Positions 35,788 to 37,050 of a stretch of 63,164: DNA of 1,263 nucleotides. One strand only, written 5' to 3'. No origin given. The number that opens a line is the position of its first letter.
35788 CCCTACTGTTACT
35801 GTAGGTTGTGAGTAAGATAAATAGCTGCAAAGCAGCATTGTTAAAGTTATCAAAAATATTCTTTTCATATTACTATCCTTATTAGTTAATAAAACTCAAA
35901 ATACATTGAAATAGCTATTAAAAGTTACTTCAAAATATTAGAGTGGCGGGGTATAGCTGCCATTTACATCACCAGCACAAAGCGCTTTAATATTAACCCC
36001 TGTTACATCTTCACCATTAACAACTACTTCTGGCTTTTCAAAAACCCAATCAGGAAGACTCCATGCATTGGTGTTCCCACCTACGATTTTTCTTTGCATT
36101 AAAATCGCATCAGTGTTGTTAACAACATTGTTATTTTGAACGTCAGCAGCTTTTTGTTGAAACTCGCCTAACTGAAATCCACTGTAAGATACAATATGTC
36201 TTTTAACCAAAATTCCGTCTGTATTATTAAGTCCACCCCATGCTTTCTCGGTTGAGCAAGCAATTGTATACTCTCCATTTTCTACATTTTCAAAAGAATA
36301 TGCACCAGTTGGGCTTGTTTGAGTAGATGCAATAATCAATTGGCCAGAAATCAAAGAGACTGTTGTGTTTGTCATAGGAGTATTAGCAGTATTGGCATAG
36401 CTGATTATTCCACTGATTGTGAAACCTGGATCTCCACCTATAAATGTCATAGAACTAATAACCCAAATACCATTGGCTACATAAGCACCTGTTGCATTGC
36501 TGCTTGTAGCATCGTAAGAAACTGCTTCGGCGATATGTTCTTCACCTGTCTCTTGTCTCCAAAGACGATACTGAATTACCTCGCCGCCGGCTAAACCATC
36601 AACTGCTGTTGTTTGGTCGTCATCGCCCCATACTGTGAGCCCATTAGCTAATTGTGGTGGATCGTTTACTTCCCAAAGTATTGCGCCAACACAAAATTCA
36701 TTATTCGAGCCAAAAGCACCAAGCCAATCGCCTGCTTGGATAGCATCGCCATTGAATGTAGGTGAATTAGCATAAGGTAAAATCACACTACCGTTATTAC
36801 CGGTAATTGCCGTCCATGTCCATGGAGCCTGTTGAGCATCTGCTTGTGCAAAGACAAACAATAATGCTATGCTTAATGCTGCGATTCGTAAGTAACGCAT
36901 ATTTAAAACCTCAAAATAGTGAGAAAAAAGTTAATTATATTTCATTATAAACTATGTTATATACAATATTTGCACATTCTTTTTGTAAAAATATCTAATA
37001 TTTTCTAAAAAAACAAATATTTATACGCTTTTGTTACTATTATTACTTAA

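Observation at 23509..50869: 27-kb one-strand block of secreted proteases and giant T9SS surface proteins that share unassigned modules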

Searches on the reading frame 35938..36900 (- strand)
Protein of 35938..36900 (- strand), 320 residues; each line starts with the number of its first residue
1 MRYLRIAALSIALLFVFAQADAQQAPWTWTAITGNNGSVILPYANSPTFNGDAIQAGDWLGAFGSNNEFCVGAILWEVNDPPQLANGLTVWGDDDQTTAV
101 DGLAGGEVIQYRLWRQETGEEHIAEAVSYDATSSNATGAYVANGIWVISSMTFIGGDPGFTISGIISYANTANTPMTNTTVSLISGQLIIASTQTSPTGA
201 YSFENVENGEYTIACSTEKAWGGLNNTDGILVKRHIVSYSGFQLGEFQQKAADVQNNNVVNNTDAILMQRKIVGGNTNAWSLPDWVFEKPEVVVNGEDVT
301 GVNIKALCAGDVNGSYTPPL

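Call 3: search_protein_families(library=pfam, proteins=[window:35938-36900:-], max_evalue=0.01)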
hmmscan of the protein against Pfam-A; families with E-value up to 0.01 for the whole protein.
window:35938-36900:- (320 aa): 3 families
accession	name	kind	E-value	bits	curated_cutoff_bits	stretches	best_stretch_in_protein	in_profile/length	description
PF13620.12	CarboxypepD_reg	-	5.5e-06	27.1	32.3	1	161-216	1-55/82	Carboxypeptidase regulatory-like domain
PF17210.9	SdrD_B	-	4.6e-05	24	29.7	1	171-219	19-68/112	SdrD B-like domain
PF00404.24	Dockerin_1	-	0.0024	18.5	22.9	1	225-272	11-56/57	Dockerin type I domain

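Call 10: search_protein_families(library=ncbifam, proteins=[window:35938-36900:-], max_evalue=0.01)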
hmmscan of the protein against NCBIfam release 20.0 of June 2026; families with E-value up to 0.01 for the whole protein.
window:35938-36900:- (320 aa): 0 families

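Call 13: find_encoding_contigs(protein=window:35938-36900:-, flank=10000, max_places=6)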
Protein window:35938-36900:- (320 aa): 1 contig read that carries it; 1 place shown.
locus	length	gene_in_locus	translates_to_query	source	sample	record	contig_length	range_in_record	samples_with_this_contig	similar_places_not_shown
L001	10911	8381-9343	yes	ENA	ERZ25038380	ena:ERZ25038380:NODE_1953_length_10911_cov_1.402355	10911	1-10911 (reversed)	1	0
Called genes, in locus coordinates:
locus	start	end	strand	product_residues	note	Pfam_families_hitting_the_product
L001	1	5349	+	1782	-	?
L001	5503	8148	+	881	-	PF25778:DUF7948, PF06739:SBBP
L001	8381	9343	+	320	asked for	PF22904:NOMO1-like_2nd (weak), PF13620:CarboxypepD_reg (weak)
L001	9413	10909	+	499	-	?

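Call 14: find_homologous_proteins(query=window:35938-36900:-)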
Query window:35938-36900:- (320 aa): 14 proteins with E <= 0.001 among 2237 candidates.
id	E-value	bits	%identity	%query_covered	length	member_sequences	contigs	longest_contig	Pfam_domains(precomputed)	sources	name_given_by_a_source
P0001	6.2e-207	704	98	100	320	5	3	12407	PF13620.13,PF22904.4,PF17210.10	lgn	-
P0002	1.3e-152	526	77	100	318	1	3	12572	PF00404.25,PF13620.13,PF22904.4,PF17210.10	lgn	-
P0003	1.7e-149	516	72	100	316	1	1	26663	PF13620.13,PF22904.4,PF17210.10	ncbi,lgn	-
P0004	9.2e-149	513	70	100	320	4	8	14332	PF13620.13,PF22904.4,PF17210.10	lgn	-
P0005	2.5e-144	499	69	100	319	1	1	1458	PF13620.13,PF22904.4,PF17210.10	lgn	-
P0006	1.3e-125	437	64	100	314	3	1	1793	PF13620.13,PF22904.4,PF17210.10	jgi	-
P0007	1.8e-122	427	62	100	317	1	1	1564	PF13620.13,PF22904.4,PF17210.10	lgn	-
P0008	3.8e-114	399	57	100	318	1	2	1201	PF13620.13,PF22904.4,PF17210.10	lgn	-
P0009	9.3e-33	132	50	50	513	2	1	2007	PF13620.13,PF22904.4,PF17210.10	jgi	-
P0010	6.9e-28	116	41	50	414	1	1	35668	PF09603.16,PF00404.25,PF13620.13,PF22904.4,PF17210.10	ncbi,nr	ncbi:MAG: carboxypeptidase regulatory-like domain-containing protein [Bacteroidetes bacterium]|nr:ca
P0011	2.4e-24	104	40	49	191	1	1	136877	PF00404.25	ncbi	ncbi:MAG: hypothetical protein R2764_08685 [Bacteroidales bacterium]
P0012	1.2e-18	86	38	49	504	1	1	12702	PF00404.25,PF18962.8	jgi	jgi:hypothetical protein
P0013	3.2e-18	84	32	57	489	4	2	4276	PF00404.25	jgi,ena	-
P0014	6.9e-15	73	33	49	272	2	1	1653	-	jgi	-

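Call 15: find_encoding_contigs(protein=P0003, flank=10000, max_places=4)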
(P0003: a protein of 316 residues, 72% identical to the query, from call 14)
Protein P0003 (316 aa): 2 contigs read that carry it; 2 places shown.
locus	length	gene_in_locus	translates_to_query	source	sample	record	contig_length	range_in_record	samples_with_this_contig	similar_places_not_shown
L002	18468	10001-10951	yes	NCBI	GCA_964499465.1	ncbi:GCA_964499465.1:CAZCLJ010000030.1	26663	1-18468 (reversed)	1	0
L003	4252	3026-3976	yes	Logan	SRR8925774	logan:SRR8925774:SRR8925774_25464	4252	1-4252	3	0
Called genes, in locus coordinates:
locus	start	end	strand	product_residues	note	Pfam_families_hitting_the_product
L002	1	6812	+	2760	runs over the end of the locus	PF14873:BNR_assoc_N (weak), PF00629:MAM (weak), PF14873:BNR_assoc_N (weak), PF16656:Pur_ac_phosph_N (faint), PF25788:Ig_Rha78A_N (faint), PF18962:Por_Secre_tail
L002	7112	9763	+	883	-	PF25778:DUF7948, PF06739:SBBP (weak)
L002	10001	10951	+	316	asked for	PF13620:CarboxypepD_reg, PF22904:NOMO1-like_2nd, PF17210:SdrD_B (weak)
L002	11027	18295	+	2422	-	PF00041:fn3 (faint), PF01108:Tissue_fac (faint), PF16655:PhoD_N (faint), PF16656:Pur_ac_phosph_N (faint), PF25788:Ig_Rha78A_N (faint), PF00963:Cohesin (weak), PF10179:NDNF (faint), PF18962:Por_Secre_tail, +1 more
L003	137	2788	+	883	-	PF25778:DUF7948, PF06739:SBBP (weak)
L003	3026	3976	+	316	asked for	PF13620:CarboxypepD_reg, PF22904:NOMO1-like_2nd, PF17210:SdrD_B (weak)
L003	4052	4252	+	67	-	?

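Call 16: find_encoding_contigs(protein=P0004, flank=10000, max_places=4)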
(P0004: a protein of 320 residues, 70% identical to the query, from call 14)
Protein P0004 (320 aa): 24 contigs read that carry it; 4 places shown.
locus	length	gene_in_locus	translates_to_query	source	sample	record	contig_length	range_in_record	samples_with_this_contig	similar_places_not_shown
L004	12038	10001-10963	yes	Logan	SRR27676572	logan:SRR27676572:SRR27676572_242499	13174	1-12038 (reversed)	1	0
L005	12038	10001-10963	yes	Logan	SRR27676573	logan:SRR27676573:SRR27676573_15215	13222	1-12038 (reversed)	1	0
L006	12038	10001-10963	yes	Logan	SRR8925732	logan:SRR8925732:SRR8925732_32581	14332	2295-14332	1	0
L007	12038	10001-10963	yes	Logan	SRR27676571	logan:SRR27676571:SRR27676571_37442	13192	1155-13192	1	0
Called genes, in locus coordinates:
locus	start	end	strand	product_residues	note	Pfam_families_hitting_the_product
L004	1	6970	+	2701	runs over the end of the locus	?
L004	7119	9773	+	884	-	PF25778:DUF7948, PF06739:SBBP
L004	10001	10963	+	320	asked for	PF22904:NOMO1-like_2nd, PF13620:CarboxypepD_reg, PF17210:SdrD_B (weak)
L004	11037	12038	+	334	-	?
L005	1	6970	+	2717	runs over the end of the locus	?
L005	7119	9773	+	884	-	PF25778:DUF7948, PF06739:SBBP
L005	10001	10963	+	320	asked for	PF22904:NOMO1-like_2nd, PF13620:CarboxypepD_reg, PF17210:SdrD_B (weak)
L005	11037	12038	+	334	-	?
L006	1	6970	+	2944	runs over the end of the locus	PF00629:MAM (faint), PF20009:GEVED, PF14873:BNR_assoc_N (weak), PF25788:Ig_Rha78A_N (weak), PF18962:Por_Secre_tail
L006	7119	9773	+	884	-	PF25778:DUF7948, PF06739:SBBP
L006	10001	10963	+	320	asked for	PF22904:NOMO1-like_2nd, PF13620:CarboxypepD_reg, PF17210:SdrD_B (weak)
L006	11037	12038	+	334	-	?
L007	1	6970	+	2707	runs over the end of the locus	?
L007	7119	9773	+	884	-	PF25778:DUF7948, PF06739:SBBP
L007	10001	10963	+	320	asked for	PF22904:NOMO1-like_2nd, PF13620:CarboxypepD_reg, PF17210:SdrD_B (weak)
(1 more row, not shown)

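Call 17: find_encoding_contigs(protein=P0002, flank=10000, max_places=4)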
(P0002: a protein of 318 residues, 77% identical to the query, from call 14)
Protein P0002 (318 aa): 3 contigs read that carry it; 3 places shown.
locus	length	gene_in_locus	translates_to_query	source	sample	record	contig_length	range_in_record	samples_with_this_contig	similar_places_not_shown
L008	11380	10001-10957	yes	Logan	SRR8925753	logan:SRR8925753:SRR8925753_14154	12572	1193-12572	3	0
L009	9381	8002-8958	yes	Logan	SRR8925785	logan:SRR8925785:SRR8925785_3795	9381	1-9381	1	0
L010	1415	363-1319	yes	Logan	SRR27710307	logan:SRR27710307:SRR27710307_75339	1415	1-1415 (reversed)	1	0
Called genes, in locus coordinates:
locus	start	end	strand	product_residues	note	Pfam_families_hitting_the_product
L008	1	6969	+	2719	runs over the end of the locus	?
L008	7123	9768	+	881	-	PF25778:DUF7948, PF06739:SBBP (weak)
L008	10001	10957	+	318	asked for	PF22904:NOMO1-like_2nd (weak), PF13620:CarboxypepD_reg (weak), PF17210:SdrD_B (weak), PF00404:Dockerin_1 (faint)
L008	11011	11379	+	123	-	?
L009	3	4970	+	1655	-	?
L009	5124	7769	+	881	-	PF25778:DUF7948, PF06739:SBBP (weak)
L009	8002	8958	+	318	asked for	PF22904:NOMO1-like_2nd (weak), PF13620:CarboxypepD_reg (weak), PF17210:SdrD_B (weak), PF00404:Dockerin_1 (faint)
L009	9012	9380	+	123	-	?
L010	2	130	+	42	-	?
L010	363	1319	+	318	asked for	PF22904:NOMO1-like_2nd (weak), PF13620:CarboxypepD_reg (weak), PF17210:SdrD_B (weak), PF00404:Dockerin_1 (faint)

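Call 19: search_solved_structures(query=A1, max_evalue=1, show_alignments=3)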
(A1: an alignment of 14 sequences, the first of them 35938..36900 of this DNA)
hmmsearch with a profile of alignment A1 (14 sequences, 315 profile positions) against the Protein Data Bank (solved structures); distinct sequences matched with E-value up to 1: 35.
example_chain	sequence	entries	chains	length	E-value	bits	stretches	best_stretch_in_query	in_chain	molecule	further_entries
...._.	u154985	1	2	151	7e-09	38.8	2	217-278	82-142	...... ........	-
8x3a_A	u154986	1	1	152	7.2e-09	38.8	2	217-278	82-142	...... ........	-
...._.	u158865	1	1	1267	2e-07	34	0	188-213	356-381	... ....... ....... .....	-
10ps_A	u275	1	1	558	2.1e-07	34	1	172-216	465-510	Serine-aspartate repeat-containing protein D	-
1ohz_B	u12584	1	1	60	4.7e-07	32.8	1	218-266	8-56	ENDO-1,4-BETA-XYLANASE Y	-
2ccl_B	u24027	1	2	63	6.9e-07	32.3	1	218-266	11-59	ENDO-1,4-BETA-XYLANASE Y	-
4fl4_A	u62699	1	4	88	0.00011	25.1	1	218-268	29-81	Glycoside hydrolase family 9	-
3irp_X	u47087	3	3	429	0.00017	24.4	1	166-211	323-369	Uro-adherence factor A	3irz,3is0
3is1_X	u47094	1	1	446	0.00017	24.4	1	166-211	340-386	Uro-adherence factor A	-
8zvk_A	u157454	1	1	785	0.0012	21.6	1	198-272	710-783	AaBgIC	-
3ul4_B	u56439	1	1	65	0.0014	21.4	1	217-269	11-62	Cellulosome enzyme, dockerin type I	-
6kg9_A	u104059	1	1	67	0.0016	21.2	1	218-269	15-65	And cellulose-binding endoglucanase family 9 CelL ortholog dockerin domain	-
6kge_D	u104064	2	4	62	0.002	20.9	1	218-268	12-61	And cellulose-binding endoglucanase family 9 CelL ortholog dockerin domain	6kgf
4uyq_B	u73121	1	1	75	0.0023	20.7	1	217-266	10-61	Cellulosomal scaffoldin adaptor protein B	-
4uyp_B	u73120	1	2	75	0.0025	20.6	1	217-266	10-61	Cellulosomal scaffoldin adaptor protein B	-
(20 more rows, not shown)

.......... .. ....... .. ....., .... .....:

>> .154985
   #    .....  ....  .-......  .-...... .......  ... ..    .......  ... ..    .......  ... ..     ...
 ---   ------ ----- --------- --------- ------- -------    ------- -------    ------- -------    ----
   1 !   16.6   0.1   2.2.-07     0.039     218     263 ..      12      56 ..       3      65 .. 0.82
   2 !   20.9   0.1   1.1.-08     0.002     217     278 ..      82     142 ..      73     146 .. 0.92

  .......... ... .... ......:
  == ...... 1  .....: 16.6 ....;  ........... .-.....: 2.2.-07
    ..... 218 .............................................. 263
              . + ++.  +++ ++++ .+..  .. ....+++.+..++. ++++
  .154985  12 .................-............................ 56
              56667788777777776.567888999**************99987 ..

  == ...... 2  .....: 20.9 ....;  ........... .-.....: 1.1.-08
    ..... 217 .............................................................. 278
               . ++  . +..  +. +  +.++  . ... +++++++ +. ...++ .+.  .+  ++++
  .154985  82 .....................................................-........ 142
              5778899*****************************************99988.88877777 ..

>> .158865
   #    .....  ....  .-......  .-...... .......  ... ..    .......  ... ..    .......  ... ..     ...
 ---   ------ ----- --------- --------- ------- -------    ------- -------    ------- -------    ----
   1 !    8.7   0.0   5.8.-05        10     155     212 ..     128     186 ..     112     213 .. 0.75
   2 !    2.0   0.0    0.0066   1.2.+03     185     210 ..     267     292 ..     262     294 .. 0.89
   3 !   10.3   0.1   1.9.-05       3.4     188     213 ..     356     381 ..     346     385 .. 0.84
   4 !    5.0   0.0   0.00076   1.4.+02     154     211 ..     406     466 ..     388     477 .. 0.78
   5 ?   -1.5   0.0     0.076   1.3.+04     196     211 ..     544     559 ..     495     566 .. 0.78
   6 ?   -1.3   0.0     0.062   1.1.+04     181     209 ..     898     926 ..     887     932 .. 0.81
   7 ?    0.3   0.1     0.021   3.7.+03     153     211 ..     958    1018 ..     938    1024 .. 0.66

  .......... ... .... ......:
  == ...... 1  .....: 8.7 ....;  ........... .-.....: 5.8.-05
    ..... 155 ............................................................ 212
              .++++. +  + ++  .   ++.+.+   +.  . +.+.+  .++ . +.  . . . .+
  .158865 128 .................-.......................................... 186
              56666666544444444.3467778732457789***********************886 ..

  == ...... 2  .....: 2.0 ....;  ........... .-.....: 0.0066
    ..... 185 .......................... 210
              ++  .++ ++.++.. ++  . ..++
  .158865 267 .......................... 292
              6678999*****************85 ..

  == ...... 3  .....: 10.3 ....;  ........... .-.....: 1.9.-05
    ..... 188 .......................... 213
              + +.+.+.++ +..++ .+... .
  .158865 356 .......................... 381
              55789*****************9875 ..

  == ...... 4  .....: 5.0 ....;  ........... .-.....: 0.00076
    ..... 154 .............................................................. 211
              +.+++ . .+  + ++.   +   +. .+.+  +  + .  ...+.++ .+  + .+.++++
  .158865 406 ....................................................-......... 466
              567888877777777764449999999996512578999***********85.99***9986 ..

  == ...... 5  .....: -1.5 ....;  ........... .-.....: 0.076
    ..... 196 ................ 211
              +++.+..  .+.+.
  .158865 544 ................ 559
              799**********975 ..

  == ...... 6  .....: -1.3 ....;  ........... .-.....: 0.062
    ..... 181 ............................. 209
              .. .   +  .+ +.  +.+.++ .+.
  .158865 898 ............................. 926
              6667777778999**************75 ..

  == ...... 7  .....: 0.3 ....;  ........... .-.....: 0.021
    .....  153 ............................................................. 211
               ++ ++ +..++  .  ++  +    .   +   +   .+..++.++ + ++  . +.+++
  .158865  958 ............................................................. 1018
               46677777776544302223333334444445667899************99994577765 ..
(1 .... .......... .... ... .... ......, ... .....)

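Call 33: find_related_loci(query=A1, collection=genome_contigs, flank=10000)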
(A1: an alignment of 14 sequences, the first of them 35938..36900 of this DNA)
Query A1 (320 aa) in genome_contigs; peptide patterns used: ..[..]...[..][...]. (x = any residue, [..] = any of these).
328 stretches matched a pattern; 303 encode a relative of the query (tblastn E <= 1e-3); the best 80 are kept; 79 distinct loci.
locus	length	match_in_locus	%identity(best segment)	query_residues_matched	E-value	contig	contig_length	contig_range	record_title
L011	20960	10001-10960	70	1-320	6e-153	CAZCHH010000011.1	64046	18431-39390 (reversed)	MAG TPA_asm: uncultured Hyphomicrobiales bacterium isolate SRP239243_co1_429 genome assembly, contig: NODE_479_length_64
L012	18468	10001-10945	72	1-319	6e-155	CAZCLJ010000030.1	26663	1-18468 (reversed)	MAG TPA_asm: uncultured Hyphomicrobiales bacterium isolate SRP192927_co3_222 genome assembly, contig: NODE_3583_length_2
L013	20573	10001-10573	39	127-319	1e-35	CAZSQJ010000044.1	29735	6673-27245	MAG TPA_asm: uncultured Bacteroidales bacterium isolate binchicken_co22_40 genome assembly, contig: NODE_1668_length_297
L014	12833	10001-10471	42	161-319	3e-34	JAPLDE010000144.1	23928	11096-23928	MAG: Bacteroidetes bacterium isolate LacPavin_0419_WC90_MAG_44_8 LacPavin_0419_WC90_scaffold_542485, whole genome shotgu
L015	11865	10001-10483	43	156-319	8e-34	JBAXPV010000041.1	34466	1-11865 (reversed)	MAG: Bacteroidota bacterium isolate ELA540 MAG540_41, whole genome shotgun sequence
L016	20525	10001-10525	39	134-318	1e-33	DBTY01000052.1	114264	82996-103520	MAG TPA_asm: Ignavibacteriales bacterium UBA1304 UBA1304_contig_369, whole genome shotgun sequence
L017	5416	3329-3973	39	102-318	2e-33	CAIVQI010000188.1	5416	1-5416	MAG: uncultured Bacteroidetes bacterium isolate LaPlata_bin-2831 genome assembly, contig: bin-2831:188/395, whole genome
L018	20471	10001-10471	41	162-320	2e-33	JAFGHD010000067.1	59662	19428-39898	MAG: Bacteroidales bacterium isolate Zod_Metabat.1433 k87_2377473, whole genome shotgun sequence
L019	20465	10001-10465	41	162-318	2e-33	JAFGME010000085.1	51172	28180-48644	MAG: Bacteroidales bacterium isolate Zod_Metabat.457 k87_2950340, whole genome shotgun sequence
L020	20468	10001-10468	40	159-318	8e-33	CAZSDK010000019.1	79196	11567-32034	MAG TPA_asm: uncultured Bacteroidales bacterium isolate SRP263991_co5_616 genome assembly, contig: NODE_715_length_79196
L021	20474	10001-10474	40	158-320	9e-32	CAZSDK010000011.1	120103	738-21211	MAG TPA_asm: uncultured Bacteroidales bacterium isolate SRP263991_co5_616 genome assembly, contig: NODE_341_length_12010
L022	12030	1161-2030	34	27-319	9e-32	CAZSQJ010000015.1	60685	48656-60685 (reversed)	MAG TPA_asm: uncultured Bacteroidales bacterium isolate binchicken_co22_40 genome assembly, contig: NODE_536_length_6068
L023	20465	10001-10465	40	161-318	1e-31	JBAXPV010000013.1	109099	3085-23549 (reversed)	MAG: Bacteroidota bacterium isolate ELA540 MAG540_13, whole genome shotgun sequence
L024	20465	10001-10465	42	161-318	1e-31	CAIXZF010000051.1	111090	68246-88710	MAG: uncultured Bacteroidales bacterium isolate Ja_bin-4767 genome assembly, contig: bin-4767:051/117, whole genome shot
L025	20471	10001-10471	42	159-319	2e-31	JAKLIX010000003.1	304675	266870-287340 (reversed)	MAG: Bacteroidetes bacterium isolate RA.bin97 RA.bin97_3, whole genome shotgun sequence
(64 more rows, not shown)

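Call 56: predict_structure(alignment_id=A1)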
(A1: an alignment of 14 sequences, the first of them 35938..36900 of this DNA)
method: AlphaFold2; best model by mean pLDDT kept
length: 320 residues; sequences in the alignment: 14
mean_pLDDT: 67.8   pTM: 0.52
mean pLDDT of the five models: 67.8, 67.3, 64.2, 63.6, 51.3
residues with pLDDT >= 90: 121; 70-90: 39; 50-70: 54; < 50: 106
segments of 3 or more residues with pLDDT < 50: 12-24, 28-52, 64-109, 133-147, 154-156
pLDDT, mean of each block of 10 residues (from residue 1): 53 43 43 36 40 53 46 39 35 32 40 60 56 44 44 52 93 93 77 88 81 92 93 93 92 94 94 91 94 90 96 91
secondary structure, 60 per line:
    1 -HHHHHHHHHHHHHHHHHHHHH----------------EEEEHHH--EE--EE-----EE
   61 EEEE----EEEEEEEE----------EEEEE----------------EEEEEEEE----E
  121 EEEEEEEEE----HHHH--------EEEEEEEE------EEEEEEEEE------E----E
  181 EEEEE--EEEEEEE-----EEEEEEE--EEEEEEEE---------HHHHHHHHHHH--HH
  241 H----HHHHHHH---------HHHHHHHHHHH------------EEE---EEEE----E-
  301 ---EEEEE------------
elements in order: H2-22 E39-42 E59-64 E69-76 E87-91 E108-115 E120-129 H134-137 E146-153 E160-168 E180-185 E188-194 E200-206 E209-216 H226-236 H246-252 H262-272 E285-287 E291-294 E304-308
